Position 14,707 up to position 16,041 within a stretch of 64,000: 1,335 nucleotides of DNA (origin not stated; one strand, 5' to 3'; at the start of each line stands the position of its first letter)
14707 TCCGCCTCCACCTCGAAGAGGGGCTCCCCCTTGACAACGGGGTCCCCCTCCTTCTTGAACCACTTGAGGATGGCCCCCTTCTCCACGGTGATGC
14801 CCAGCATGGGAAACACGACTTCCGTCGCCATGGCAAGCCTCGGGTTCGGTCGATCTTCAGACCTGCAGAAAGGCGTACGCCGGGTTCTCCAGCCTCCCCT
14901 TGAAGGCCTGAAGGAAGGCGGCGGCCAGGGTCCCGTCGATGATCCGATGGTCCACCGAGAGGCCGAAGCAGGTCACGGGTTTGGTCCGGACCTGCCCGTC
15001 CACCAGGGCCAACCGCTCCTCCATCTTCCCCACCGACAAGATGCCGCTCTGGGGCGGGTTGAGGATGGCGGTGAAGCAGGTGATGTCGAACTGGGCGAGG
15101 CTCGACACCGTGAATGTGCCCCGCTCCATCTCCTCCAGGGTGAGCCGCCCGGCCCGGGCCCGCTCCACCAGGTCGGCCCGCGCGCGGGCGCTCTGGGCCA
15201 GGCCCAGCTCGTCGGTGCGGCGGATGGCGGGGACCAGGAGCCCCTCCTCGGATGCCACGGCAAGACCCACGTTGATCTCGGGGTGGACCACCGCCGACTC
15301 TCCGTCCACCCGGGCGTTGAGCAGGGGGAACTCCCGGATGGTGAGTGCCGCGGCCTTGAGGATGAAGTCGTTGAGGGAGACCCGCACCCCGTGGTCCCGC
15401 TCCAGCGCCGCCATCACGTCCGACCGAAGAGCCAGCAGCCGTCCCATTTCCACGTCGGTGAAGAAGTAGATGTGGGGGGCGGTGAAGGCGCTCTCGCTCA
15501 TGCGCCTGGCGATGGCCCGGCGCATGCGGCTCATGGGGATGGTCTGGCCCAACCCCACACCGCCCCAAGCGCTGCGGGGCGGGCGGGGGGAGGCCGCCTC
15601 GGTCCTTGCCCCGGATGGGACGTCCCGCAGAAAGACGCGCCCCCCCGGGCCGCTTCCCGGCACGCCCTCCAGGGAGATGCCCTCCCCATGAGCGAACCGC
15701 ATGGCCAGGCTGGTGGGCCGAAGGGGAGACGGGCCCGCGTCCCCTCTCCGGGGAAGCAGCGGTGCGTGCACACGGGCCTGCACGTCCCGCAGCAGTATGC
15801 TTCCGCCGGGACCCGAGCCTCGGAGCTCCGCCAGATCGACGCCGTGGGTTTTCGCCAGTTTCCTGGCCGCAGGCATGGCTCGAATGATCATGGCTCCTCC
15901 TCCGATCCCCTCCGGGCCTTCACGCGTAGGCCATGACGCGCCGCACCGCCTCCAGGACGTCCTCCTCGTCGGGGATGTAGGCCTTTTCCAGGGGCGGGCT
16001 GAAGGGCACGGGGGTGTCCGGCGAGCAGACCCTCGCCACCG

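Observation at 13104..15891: Rearranged dehydrogenase complex: E2 has no lipoyl domain but two binding domains, and E3 carries the only lipoyl domain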

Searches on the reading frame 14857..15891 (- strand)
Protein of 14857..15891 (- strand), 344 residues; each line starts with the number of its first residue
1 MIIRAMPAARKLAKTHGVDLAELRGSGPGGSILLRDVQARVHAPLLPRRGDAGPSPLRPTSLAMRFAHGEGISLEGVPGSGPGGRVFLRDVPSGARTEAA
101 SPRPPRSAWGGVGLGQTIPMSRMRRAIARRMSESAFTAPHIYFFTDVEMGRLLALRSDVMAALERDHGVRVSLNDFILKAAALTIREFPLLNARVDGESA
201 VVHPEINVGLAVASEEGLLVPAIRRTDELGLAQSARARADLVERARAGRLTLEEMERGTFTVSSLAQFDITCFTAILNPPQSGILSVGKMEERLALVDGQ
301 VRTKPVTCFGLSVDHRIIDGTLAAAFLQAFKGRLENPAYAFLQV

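Call 3: search_protein_families(library=pfam, proteins=[window:14857-15891:-], max_evalue=0.01)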
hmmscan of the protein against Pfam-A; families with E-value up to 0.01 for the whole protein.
window:14857-15891:- (344 aa): 2 families
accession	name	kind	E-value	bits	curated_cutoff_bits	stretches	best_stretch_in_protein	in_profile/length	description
PF00198.28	2-oxoacid_dh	-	7.8e-73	245.2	23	1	116-341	5-231/232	2-oxoacid dehydrogenases acyltransferase (catalytic domain)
PF02817.22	E3_binding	-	3e-23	82.2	23.7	2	3-38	1-36/36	e3 binding domain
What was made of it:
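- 15778..15885 (-): PSBD1 (E2 residues 3-38). The GGS motif replaces the usual GGR. Pfam best stretch 3-38 (call 3).
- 15604..15717 (-): PSBD2 (E2 residues about 59-96), which keeps the canonical GGRV. Second Pfam E3_binding stretch (call 3).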

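Call 5: find_homologous_proteins(query=window:14857-15891:-, max_evalue=1e-10)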
Query window:14857-15891:- (344 aa): 7453 proteins with E <= 1e-10 among 8000 candidates; the best 120 are listed.
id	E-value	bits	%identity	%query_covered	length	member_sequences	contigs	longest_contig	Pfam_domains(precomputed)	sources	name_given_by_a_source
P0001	4.6e-218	741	100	100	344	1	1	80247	PF02817.23,PF00198.29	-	-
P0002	2.9e-159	548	77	100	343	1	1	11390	PF02817.23,PF00198.29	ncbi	-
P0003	6.4e-149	514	75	97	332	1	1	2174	PF02817.23,PF00198.29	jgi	jgi:pyruvate dehydrogenase E2 component (dihydrolipoamide acetyltransferase)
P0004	6.1e-136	471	100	65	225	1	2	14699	PF00198.29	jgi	jgi:pyruvate dehydrogenase E2 component (dihydrolipoamide acetyltransferase)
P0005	2.7e-124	433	61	100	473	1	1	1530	PF02817.23,PF00198.29,PF00364.29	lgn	-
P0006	2.4e-123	430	60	96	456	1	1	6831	PF02817.23,PF00198.29,PF00364.29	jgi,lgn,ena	-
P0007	1.4e-122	427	60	100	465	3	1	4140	PF02817.23,PF00198.29,PF00364.29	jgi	jgi:pyruvate dehydrogenase E2 component (dihydrolipoamide acetyltransferase)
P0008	6.2e-122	425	57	99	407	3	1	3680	PF02817.23,PF00198.29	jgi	jgi:pyruvate dehydrogenase E2 component (dihydrolipoamide acetyltransferase)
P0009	1.6e-121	424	61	99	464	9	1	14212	PF02817.23,PF00198.29,PF00364.29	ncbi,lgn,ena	-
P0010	3.9e-121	422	60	99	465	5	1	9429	PF02817.23,PF00198.29,PF00364.29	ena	-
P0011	5.3e-121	422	59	100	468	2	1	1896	PF02817.23,PF00198.29,PF00364.29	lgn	-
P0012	5.4e-121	422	61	99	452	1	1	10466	PF02817.23,PF00198.29,PF00364.29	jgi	jgi:pyruvate dehydrogenase E2 component (dihydrolipoamide acetyltransferase)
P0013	7.7e-121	421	61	100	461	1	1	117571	PF02817.23,PF00198.29,PF00364.29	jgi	jgi:pyruvate dehydrogenase E2 component (dihydrolipoamide acetyltransferase)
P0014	8.3e-121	421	60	99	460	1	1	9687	PF02817.23,PF00198.29,PF00364.29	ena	-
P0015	1.4e-120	421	60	99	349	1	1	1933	PF02817.23,PF00198.29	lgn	-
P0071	1.2e-109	385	55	99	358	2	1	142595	PF02817.23,PF00198.29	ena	-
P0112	2.7e-108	380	57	100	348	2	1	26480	PF02817.23,PF00198.29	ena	-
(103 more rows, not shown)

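Call 6: find_related_loci(query=window:14857-15891:-, collection=genome_contigs, flank=8000)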
Query window:14857-15891:- (344 aa) in genome_contigs; peptide patterns used: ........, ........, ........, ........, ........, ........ (x = any residue, [..] = any of these).
259 stretches matched a pattern; 123 encode a relative of the query (tblastn E <= 1e-3); the best 80 are kept; 80 distinct loci.
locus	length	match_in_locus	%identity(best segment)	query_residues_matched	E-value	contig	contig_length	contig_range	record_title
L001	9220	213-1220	55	3-342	6e-118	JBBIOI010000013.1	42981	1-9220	MAG: Deltaproteobacteria bacterium isolate TCS170221_bin_276 NODE_651_length_42981_cov_3.72831, whole genome shotgun seq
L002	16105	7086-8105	55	3-342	1e-115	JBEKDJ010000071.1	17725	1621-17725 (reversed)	MAG: Thermodesulfobacteriota bacterium isolate SPRUCE 180 SPRUCE_180_71, whole genome shotgun sequence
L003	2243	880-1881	55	2-342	2e-120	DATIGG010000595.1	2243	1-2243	MAG TPA_asm: Thermodesulfobacteriota bacterium isolate SMAG_U16415 k141_2799248, whole genome shotgun sequence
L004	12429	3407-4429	53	3-342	6e-114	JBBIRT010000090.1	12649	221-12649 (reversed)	MAG: Deltaproteobacteria bacterium isolate SLS170214_bin_356 NODE_5156_length_12649_cov_4.269017, whole genome shotgun s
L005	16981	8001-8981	55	2-344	6e-111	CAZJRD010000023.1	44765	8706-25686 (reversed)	MAG TPA_asm: uncultured Desulfobacteraceae bacterium isolate binchicken_co81_476 genome assembly, contig: NODE_862_lengt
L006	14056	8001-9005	51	3-343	1e-106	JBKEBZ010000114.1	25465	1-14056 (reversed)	MAG: Desulfopila sp. isolate VLC_059 c_000000601894, whole genome shotgun sequence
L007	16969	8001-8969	52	3-342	1e-104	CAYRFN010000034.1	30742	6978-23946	MAG TPA_asm: uncultured Desulfobacteraceae bacterium isolate SRP323688_co1_105 genome assembly, contig: NODE_2631_length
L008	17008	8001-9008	51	2-343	1e-102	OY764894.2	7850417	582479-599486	MAG: uncultured Desulfobacterium sp. isolate 35125921-b51f-40db-957b-bccbeeb29ead genome assembly, chromosome: 1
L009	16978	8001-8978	50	3-344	1e-100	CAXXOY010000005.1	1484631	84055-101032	MAG: uncultured Desulfosarcina sp. isolate d456532c-4aeb-4088-96b6-462b3856a84e genome assembly, contig: contig_5, whole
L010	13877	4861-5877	60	3-344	6e-130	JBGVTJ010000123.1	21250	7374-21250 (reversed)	MAG: Thermodesulfobacteriota bacterium isolate S_237_B13 k127_324044, whole genome shotgun sequence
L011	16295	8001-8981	53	2-344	6e-110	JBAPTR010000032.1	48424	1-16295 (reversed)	MAG: Desulfatiglandaceae bacterium isolate MFD01219_ilm_asm_bin15 k127_2143, whole genome shotgun sequence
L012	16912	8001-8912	39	47-342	4e-63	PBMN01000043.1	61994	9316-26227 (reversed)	MAG: Opitutaceae bacterium isolate SP211 4770, whole genome shotgun sequence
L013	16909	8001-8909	36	5-337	3e-61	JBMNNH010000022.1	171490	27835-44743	MAG: Acetivibrionales bacterium isolate SBF912LR0HQ0143 contig_58526, whole genome shotgun sequence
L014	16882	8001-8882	39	57-342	3e-61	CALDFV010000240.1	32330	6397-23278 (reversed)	MAG: uncultured Opitutaceae bacterium isolate S1_Bin_Bin_254_1 genome assembly, contig: c_000000573899, whole genome sho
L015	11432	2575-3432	38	57-338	5e-56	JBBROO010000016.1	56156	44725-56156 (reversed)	MAG: Chthoniobacterales bacterium isolate La1_metabat2.312 LA1C_B2.312_k141_394670L_56156_cov_21.6422, whole genome shot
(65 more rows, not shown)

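Call 11: find_encoding_contigs(protein=P0002, flank=8000, max_places=2)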
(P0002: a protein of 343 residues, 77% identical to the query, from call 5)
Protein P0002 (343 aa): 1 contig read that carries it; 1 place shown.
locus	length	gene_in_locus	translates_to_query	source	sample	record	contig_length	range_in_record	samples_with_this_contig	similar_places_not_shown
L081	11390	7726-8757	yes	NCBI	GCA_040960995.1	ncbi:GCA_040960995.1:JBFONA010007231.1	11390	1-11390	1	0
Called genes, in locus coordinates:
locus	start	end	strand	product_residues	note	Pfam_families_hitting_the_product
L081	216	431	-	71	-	-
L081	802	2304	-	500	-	PF02310:B12-binding, PF04055:Radical_SAM, PF13282:DUF4070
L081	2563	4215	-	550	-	PF00501:AMP-binding, PF13193:AMP-binding_C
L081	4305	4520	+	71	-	-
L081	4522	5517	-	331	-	PF04015:DUF362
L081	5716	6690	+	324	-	PF00676:E1_dh, PF00456:Transketolase_N (weak), PF02775:TPP_enzyme_C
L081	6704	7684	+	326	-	PF02779:Transket_pyr, PF02780:Transketolase_C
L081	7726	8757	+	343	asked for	PF02817:E3_binding, PF00198:2-oxoacid_dh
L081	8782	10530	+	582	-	PF00364:Biotin_lipoyl, PF00890:FAD_binding_2 (weak), PF01134:GIDA (weak), PF07992:Pyr_redox_2, PF12831:FAD_oxidored, PF13738:Pyr_redox_3, PF00070:Pyr_redox, PF02852:Pyr_redox_dim, +3 more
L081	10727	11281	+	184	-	PF01558:POR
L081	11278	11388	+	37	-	?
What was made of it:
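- Independent confirmation: a separate NCBI assembly (L081, E2 77% identical) has the same split (call 11).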

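Call 12: find_encoding_contigs(protein=P0071, flank=8000, max_places=2)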
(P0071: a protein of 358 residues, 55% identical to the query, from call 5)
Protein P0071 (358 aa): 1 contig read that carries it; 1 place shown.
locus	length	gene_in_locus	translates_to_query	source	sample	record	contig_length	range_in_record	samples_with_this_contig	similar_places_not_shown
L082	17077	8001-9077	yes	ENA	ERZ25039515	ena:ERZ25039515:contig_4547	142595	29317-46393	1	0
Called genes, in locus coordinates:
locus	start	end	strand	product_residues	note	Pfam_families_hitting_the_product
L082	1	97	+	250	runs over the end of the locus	PF02463:SMC_N (faint), PF13476:AAA_23 (faint), PF00005:ABC_tran, PF13304:AAA_21 (faint), PF12399:BCA_ABC_TP_C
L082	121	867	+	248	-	PF00005:ABC_tran, PF13304:AAA_21 (faint)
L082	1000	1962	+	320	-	PF02737:3HCDH_N, PF00725:3HCDH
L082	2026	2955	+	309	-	PF05853:BKACE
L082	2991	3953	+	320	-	PF01073:3Beta_HSD, PF01370:Epimerase, PF02719:Polysacc_synt_2, PF04321:RmlD_sub_bind (weak), PF07993:NAD_binding_4 (faint), PF16363:GDP_Man_Dehyd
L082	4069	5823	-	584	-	PF02730:AFOR_N, PF01314:AFOR_C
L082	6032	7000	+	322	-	PF00676:E1_dh, PF02775:TPP_enzyme_C (weak)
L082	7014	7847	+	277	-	PF02779:Transket_pyr, PF02780:Transketolase_C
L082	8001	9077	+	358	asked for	PF02817:E3_binding, PF00198:2-oxoacid_dh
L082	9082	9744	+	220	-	PF00364:Biotin_lipoyl, PF07992:Pyr_redox_2, PF00890:FAD_binding_2 (weak), PF01134:GIDA (weak), PF12831:FAD_oxidored, PF13450:NAD_binding_8 (weak)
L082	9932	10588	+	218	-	PF07992:Pyr_redox_2, PF00070:Pyr_redox, PF02852:Pyr_redox_dim (weak)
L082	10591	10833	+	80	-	PF02852:Pyr_redox_dim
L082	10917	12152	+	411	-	PF01321:Creatinase_N (weak), PF00557:Peptidase_M24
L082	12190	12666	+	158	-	PF00903:Glyoxalase, PF13468:Glyoxalase_3 (weak), PF13669:Glyoxalase_4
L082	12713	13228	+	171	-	PF01081:Aldolase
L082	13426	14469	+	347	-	PF08240:ADH_N, PF00107:ADH_zinc_N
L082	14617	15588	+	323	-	PF02633:Creatininase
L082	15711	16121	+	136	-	-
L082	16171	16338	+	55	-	PF13561:adh_short_C2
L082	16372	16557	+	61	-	PF01361:Tautomerase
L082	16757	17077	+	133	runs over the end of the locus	PF02730:AFOR_N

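Call 13: find_encoding_contigs(protein=P0112, flank=8000, max_places=2)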
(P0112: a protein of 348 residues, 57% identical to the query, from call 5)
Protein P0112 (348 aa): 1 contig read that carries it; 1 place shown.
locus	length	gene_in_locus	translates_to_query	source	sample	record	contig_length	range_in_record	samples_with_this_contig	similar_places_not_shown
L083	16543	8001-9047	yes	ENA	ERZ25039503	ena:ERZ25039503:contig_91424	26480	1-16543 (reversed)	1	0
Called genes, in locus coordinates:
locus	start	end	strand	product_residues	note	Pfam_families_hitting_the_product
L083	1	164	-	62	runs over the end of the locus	-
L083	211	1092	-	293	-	PF01145:Band_7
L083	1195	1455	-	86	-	-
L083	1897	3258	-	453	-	PF01979:Amidohydro_1, PF07969:Amidohydro_3 (weak)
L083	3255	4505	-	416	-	PF04389:Peptidase_M28 (weak), PF01546:Peptidase_M20, PF07687:M20_dimer (faint)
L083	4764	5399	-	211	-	PF02607:B12-binding_2, PF02310:B12-binding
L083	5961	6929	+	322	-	PF00676:E1_dh, PF00456:Transketolase_N (faint), PF02775:TPP_enzyme_C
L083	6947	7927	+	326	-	PF02779:Transket_pyr, PF02780:Transketolase_C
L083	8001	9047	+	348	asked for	PF02817:E3_binding, PF00198:2-oxoacid_dh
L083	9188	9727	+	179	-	PF00364:Biotin_lipoyl, PF07992:Pyr_redox_2, PF00890:FAD_binding_2 (weak), PF01134:GIDA (weak), PF12831:FAD_oxidored, PF13450:NAD_binding_8 (weak)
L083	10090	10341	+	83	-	PF00070:Pyr_redox, PF07992:Pyr_redox_2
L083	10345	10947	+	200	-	PF07992:Pyr_redox_2, PF02852:Pyr_redox_dim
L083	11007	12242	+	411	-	PF01321:Creatinase_N (weak), PF00557:Peptidase_M24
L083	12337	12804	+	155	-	PF00903:Glyoxalase, PF13468:Glyoxalase_3 (weak), PF13669:Glyoxalase_4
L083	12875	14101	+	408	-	PF00557:Peptidase_M24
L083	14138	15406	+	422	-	PF13433:Peripla_BP_5, PF13458:Peripla_BP_6, PF01094:ANF_receptor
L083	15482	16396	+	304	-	PF08450:SGL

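Call 16: find_related_loci(query=A1, collection=genome_contigs, flank=5000)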
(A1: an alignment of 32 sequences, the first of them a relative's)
Query A1 (344 aa) in genome_contigs; peptide patterns used: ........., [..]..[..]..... (x = any residue, [..] = any of these).
592 stretches matched a pattern; 558 encode a relative of the query (tblastn E <= 1e-3); the best 80 are kept; 80 distinct loci.
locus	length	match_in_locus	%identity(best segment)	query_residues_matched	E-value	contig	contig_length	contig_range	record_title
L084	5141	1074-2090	61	3-344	1e-127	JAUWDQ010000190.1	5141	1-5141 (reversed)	MAG: Pseudomonadota bacterium isolate CSMAG_2168 CSMAG_2168_k141_252602_length_5141_cov_24.8944, whole genome shotgun se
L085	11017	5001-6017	59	3-344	6e-127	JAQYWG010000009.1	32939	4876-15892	MAG: Thermodesulfobacteriota bacterium isolate Hel238_bin70strict NODE_9_length_32939_cov_7.407596, whole genome shotgun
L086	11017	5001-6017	61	3-344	6e-123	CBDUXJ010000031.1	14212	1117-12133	MAG TPA_asm: uncultured Syntrophobacterales bacterium isolate SRR22302370_binner12_Refined_74 genome assembly, contig: E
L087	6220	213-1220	55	3-342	4e-118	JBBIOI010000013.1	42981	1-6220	MAG: Deltaproteobacteria bacterium isolate TCS170221_bin_276 NODE_651_length_42981_cov_3.72831, whole genome shotgun seq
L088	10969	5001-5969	57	5-342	6e-116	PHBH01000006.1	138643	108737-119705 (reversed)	MAG: Deltaproteobacteria bacterium HGW-Deltaproteobacteria-15 Ig3397_v2_scaffold_92, whole genome shotgun sequence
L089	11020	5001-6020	55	3-342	1e-115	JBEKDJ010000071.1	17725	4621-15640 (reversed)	MAG: Thermodesulfobacteriota bacterium isolate SPRUCE 180 SPRUCE_180_71, whole genome shotgun sequence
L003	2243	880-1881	55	2-342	1e-120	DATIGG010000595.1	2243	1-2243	MAG TPA_asm: Thermodesulfobacteriota bacterium isolate SMAG_U16415 k141_2799248, whole genome shotgun sequence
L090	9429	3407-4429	53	3-342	4e-114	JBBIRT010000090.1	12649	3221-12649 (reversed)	MAG: Deltaproteobacteria bacterium isolate SLS170214_bin_356 NODE_5156_length_12649_cov_4.269017, whole genome shotgun s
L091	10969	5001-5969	55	3-344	1e-113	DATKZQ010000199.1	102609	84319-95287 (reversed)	MAG TPA_asm: Desulfatiglandales bacterium isolate SMAG_U14249 k141_4266808, whole genome shotgun sequence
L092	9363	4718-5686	56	3-344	1e-112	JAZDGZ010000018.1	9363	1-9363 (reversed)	MAG: Pseudomonadota bacterium isolate MEGAHIT-group-0.292 k141_7457305, whole genome shotgun sequence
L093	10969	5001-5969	54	3-344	4e-112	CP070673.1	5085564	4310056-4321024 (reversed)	MAG: Deltaproteobacteria bacterium isolate bin73 chromosome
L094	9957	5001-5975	53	6-344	2e-111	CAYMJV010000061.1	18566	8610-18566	MAG TPA_asm: uncultured Syntrophaceae bacterium isolate binchicken_co378_81 genome assembly, contig: NODE_2322_length_18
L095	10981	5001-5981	55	2-344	4e-111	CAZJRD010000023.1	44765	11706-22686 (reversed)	MAG TPA_asm: uncultured Desulfobacteraceae bacterium isolate binchicken_co81_476 genome assembly, contig: NODE_862_lengt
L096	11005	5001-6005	51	3-344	1e-109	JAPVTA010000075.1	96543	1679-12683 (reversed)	MAG: Thermodesulfobacteriota bacterium isolate MW3_metabat.11 k97_156144, whole genome shotgun sequence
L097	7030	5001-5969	52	3-344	2e-109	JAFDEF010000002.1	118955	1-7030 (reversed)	MAG: Deltaproteobacteria bacterium isolate Meg19_1012_Bin_503 Meg19_1012_Bin_503_scaffold_67, whole genome shotgun seque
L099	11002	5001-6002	55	2-338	4e-108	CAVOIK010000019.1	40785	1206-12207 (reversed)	MAG: uncultured delta proteobacterium isolate MFD10007.bin.2.135 genome assembly, contig: contig_39223, whole genome sho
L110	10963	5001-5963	54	3-344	7e-104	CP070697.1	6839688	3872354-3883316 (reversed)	MAG: Desulfobacterales bacterium isolate bin589 chromosome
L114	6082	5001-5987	50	4-344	3e-100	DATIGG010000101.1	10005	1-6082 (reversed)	MAG TPA_asm: Thermodesulfobacteriota bacterium isolate SMAG_U16415 k141_1794612, whole genome shotgun sequence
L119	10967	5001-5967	61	3-342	1e-97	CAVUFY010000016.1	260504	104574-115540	MAG: uncultured delta proteobacterium isolate MFD02416.bin.2.150 genome assembly, contig: contig_70189, whole genome sho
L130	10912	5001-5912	47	46-344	6e-82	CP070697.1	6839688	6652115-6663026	MAG: Desulfobacterales bacterium isolate bin589 chromosome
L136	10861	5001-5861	44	62-344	2e-71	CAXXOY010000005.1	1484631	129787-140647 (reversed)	MAG: uncultured Desulfosarcina sp. isolate d456532c-4aeb-4088-96b6-462b3856a84e genome assembly, contig: contig_5, whole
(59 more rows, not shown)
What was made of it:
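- Tried and rejected: The operon's own relatives are all Thermodesulfobacteriota ('Deltaproteobacteria') MAGs (calls 6, 16).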

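Call 19: search_protein_families(library=ncbifam, proteins=[window:14857-15891:-], max_evalue=0.00001)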
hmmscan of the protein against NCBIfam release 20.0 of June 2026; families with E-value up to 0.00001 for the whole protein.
window:14857-15891:- (344 aa): 9 families
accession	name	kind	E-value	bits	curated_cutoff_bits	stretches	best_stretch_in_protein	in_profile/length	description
TIGR01349.1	PDHac_trf_mito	equivalog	8.7e-71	239.3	445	1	61-338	145-433/437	pyruvate dehydrogenase complex dihydrolipoamide acetyltransferase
NF004309.0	PRK05704.1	equivalog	7e-63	213.4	449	1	63-342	119-406/408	2-oxoglutarate dehydrogenase complex dihydrolipoyllysine-residue succinyltransferase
TIGR01347.1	sucB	equivalog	2.1e-57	195.2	378.65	1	63-343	117-403/404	dihydrolipoyllysine-residue succinyltransferase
NF008814.0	PRK11854.1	equivalog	7.3e-57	193.2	722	2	62-336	337-631/637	pyruvate dehydrogenase complex dihydrolipoyllysine-residue acetyltransferase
NF011416.0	PRK14843.1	equivalog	1.7e-53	181.8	429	1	117-338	120-343/347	dihydrolipoamide acetyltransferase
TIGR01348.1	PDHac_trf_long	equivalog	5.8e-47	160.5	552.1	1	4-337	285-582/587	dihydrolipoyllysine-residue acetyltransferase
TIGR02927.1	SucB_Actino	equivalog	1.7e-45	155.9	423.45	1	60-339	269-573/579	2-oxoglutarate dehydrogenase, E2 component, dihydrolipoamide succinyltransferase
NF008815.0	PRK11857.1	equivalog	9e-41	140.3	378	1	115-338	78-303/308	dihydrolipoamide acetyltransferase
NF008907.0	PRK12270.1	equivalog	2.1e-16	58.9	878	1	119-334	132-361/1241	multifunctional oxoglutarate decarboxylase/oxoglutarate dehydrogenase thiamine pyrophosphate-binding subunit/dihydrolipoyllysine-residue suc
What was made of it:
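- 14857..15891 (-): E2 acyltransferase without a lipoyl domain, 344 aa. It is below the cutoff of every NCBIfam E2 equivalog (call 19).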

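Call 29: search_solved_structures(query=window:14857-15891:-, max_evalue=1e-10, show_alignments=1)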
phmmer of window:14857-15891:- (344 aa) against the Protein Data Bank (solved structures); distinct sequences matched with E-value up to 1e-10: 40.
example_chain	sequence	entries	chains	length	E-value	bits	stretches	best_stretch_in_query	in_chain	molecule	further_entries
6h60_A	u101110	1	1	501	7.7e-47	163.4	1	4-338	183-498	Pyruvate dehydrogenase protein X component, mitochondrial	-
7uom_01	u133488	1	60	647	8.4e-47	163.3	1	45-338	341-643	Acetyltransferase component of pyruvate dehydrogenase complex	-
9j1w_A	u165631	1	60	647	1.1e-46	162.9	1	51-338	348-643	Acetyltransferase component of pyruvate dehydrogenase complex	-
8x03_A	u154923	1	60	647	1.5e-46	162.4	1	51-338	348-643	Acetyltransferase component of pyruvate dehydrogenase complex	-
8piu_B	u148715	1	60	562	2.5e-44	155.1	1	52-338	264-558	Dihydrolipoyllysine-residue acetyltransferase component of pyruvate dehydrogenase complex,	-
6ct0_0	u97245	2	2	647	7.1e-44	153.6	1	52-338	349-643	Dihydrolipoyllysine-residue acetyltransferase component of pyruvate dehydrogenase complex,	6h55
1c4t_A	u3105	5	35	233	7.7e-43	150.2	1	117-343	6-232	PROTEIN (DIHYDROLIPOAMIDE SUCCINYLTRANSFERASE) | DIHYDROLIPOAMIDE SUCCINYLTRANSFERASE | Dihydrolipoyllysine-residue succinyltransferase component of 2-oxoglutar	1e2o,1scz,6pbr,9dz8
3mae_A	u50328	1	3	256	3e-42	148.3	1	98-336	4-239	2-oxoisovalerate dehydrogenase E2 component, dihydrolipoamide acetyltransferase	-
3duf_I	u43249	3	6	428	3.1e-41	145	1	92-340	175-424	Dihydrolipoyllysine-residue acetyltransferase component of pyruvate dehydrogenase complex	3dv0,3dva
9njt_A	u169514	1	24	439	5.9e-41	144.1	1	94-343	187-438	Dihydrolipoyllysine-residue succinyltransferase component of 2-oxoglutarate dehydrogenase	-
9mu6_A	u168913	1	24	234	1.7e-40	142.5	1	115-339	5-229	Dihydrolipoyllysine-residue succinyltransferase component of 2-oxoglutarate dehydrogenase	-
7uol_D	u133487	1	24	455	3.4e-40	141.6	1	78-342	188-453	Dihydrolipoyllysine-residue succinyltransferase component of 2-oxoglutarate dehydrogenase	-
6zlm_A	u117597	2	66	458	2e-38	135.8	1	62-339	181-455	Dihydrolipoyllysine-residue acetyltransferase component of pyruvate dehydrogenase complex,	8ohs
3b8k_A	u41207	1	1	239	2e-38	135.7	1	113-338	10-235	Dihydrolipoyllysine-residue acetyltransferase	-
6h05_A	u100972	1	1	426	2e-38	135.7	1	92-342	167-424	Dihydrolipoyllysine-residue succinyltransferase component of 2-oxoglutarate dehydrogenase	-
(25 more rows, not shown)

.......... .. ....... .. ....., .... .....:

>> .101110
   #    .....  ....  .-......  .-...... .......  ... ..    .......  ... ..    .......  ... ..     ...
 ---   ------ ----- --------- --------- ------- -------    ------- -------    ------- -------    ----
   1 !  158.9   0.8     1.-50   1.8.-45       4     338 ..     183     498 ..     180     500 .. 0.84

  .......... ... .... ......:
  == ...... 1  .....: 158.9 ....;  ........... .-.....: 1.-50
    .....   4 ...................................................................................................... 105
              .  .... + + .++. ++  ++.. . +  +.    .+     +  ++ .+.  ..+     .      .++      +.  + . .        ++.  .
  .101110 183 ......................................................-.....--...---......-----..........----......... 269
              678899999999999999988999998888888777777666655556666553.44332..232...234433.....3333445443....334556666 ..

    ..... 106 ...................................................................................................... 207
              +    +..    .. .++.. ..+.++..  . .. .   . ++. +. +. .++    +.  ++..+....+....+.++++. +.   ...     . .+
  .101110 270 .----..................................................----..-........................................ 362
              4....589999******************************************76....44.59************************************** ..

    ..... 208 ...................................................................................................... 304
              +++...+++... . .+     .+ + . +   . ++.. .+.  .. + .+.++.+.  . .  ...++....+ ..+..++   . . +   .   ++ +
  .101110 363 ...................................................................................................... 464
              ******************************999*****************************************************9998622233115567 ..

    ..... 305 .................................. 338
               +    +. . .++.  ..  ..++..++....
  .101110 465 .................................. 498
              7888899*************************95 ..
